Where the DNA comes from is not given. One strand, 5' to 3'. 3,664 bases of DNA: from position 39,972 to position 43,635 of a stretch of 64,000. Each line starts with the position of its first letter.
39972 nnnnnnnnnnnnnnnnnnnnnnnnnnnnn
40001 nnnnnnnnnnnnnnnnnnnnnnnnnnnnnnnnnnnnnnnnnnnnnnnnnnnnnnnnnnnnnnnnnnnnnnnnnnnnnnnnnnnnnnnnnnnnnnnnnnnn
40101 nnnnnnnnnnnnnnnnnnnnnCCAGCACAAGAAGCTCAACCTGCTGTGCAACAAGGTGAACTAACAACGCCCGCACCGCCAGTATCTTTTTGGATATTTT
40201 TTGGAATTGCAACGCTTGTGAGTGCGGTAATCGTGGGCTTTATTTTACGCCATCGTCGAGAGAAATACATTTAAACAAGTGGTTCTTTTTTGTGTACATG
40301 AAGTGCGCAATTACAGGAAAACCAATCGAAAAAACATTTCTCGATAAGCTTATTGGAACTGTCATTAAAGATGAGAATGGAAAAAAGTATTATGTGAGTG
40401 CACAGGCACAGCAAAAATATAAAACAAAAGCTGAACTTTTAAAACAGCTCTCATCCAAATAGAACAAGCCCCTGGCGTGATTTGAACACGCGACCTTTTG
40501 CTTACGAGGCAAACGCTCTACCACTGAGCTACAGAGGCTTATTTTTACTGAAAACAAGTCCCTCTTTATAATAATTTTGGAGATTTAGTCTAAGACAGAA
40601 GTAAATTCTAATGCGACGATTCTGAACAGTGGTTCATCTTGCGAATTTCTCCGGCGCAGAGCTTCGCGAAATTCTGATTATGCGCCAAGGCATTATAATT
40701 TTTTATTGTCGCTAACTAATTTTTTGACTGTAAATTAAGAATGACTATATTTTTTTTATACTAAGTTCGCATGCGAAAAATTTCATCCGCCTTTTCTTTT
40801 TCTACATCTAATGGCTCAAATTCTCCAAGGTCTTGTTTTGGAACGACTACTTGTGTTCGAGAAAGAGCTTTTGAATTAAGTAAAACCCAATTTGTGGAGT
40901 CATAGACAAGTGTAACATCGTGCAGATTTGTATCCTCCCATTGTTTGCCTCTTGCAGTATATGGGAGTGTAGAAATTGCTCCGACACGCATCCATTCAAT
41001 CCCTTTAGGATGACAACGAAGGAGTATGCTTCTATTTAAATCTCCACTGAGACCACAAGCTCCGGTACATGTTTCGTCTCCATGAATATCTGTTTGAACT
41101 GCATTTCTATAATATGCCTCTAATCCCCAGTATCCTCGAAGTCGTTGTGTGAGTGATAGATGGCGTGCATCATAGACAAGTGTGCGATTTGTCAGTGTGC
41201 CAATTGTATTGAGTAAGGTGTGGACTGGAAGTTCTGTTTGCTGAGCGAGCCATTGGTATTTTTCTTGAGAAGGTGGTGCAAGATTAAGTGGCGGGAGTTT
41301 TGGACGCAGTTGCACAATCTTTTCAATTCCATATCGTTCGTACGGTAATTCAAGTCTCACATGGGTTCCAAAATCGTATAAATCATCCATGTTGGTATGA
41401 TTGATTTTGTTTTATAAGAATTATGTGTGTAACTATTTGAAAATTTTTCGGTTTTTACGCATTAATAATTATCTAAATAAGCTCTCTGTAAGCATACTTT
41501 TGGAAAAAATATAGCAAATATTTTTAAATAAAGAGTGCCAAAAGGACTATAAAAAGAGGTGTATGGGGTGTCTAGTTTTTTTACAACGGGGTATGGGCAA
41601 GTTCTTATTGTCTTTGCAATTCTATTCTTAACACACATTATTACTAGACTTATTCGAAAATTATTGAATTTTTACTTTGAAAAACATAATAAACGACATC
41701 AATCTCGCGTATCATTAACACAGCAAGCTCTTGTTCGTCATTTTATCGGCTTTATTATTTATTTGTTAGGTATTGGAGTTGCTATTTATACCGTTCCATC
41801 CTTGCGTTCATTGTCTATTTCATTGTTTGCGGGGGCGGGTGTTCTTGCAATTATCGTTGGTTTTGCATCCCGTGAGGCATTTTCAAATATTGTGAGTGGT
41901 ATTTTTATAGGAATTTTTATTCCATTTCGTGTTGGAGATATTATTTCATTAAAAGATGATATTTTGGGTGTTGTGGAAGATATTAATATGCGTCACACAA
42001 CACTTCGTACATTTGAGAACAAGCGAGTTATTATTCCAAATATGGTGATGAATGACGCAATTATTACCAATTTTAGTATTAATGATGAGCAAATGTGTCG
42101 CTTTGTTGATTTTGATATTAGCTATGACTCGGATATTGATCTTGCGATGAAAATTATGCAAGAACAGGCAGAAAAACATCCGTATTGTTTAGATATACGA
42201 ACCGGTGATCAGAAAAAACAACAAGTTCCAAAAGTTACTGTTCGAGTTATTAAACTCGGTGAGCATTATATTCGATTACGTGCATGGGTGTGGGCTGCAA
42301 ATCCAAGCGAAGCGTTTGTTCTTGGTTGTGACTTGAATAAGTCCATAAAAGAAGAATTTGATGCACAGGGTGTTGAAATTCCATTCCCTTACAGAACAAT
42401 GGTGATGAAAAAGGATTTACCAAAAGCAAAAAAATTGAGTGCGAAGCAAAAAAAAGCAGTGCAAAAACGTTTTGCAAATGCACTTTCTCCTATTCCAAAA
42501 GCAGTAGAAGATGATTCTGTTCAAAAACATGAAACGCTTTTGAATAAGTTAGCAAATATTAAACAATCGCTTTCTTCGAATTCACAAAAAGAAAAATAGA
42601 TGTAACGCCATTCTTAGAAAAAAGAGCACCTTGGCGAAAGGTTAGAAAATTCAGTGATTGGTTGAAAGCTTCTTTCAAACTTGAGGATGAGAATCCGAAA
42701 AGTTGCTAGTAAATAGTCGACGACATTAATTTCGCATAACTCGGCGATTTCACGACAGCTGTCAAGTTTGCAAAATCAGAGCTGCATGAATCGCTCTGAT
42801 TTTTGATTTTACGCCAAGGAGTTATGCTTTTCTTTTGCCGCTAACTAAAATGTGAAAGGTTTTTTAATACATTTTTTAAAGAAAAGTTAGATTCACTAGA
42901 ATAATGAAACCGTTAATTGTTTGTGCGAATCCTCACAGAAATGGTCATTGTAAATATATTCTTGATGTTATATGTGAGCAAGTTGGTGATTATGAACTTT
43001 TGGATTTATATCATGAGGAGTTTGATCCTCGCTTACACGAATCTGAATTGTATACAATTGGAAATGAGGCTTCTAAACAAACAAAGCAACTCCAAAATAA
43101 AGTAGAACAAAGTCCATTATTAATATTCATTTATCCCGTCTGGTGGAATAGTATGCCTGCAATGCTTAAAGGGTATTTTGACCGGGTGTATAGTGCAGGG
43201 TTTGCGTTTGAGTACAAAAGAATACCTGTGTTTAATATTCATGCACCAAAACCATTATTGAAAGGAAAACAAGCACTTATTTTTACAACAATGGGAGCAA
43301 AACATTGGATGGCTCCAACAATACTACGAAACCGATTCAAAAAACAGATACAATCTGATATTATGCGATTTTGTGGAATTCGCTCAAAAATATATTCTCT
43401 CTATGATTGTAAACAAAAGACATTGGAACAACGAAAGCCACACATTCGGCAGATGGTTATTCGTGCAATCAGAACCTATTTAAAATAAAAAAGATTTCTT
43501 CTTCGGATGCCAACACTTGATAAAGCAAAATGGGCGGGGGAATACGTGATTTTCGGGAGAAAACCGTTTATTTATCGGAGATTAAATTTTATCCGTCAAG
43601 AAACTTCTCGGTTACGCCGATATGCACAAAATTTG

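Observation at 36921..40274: Giant subtilase-surface protein with extreme N-glycosylation sequon density and a Cys-rich module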

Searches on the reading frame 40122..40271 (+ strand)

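Call 11: search_protein_families(library=ncbifam, proteins=[window:40122-40271:+], max_evalue=10)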
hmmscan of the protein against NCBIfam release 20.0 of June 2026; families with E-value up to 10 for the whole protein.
window:40122-40271:+ (50 aa): 1 family
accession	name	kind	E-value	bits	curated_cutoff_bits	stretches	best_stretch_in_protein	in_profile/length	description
NF002687.0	PRK02463.1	equivalog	0.099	11.4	425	1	14-48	223-257/307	membrane protein insertase YidC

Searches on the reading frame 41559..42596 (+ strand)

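Call 26: search_protein_families(library=pfam, proteins=[window:41559-42596:+], max_evalue=0.001)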
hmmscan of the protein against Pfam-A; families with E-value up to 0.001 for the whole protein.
window:41559-42596:+ (346 aa): 2 families
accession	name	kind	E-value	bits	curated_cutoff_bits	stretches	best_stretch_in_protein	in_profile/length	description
PF00924.24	MS_channel_2nd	-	3.1e-16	59.7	20.2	1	107-173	2-67/68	Mechanosensitive ion channel, beta-domain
PF21082.3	MS_channel_3rd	-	3.8e-09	37.3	21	1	183-274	3-88/88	Mechanosensitive ion channel MscS, C-terminal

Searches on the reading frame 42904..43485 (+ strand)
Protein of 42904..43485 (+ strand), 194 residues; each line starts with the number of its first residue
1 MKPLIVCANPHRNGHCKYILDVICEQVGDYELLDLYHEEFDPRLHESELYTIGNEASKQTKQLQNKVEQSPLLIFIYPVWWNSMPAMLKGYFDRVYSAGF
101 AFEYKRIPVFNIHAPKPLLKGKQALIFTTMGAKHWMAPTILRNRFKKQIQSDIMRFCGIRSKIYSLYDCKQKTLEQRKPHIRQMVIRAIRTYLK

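Call 26: search_protein_families(library=pfam, proteins=[window:42904-43485:+], max_evalue=0.001)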
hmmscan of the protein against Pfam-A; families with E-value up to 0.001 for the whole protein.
window:42904-43485:+ (194 aa): 2 families
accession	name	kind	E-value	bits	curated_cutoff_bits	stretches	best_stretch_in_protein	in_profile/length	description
PF02525.22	Flavodoxin_2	-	1.9e-27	96.7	27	1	1-160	1-168/198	Flavodoxin-like fold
PF03358.20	FMN_red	-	6.3e-11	42.5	24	1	1-134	1-120/152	NADPH-dependent FMN reductase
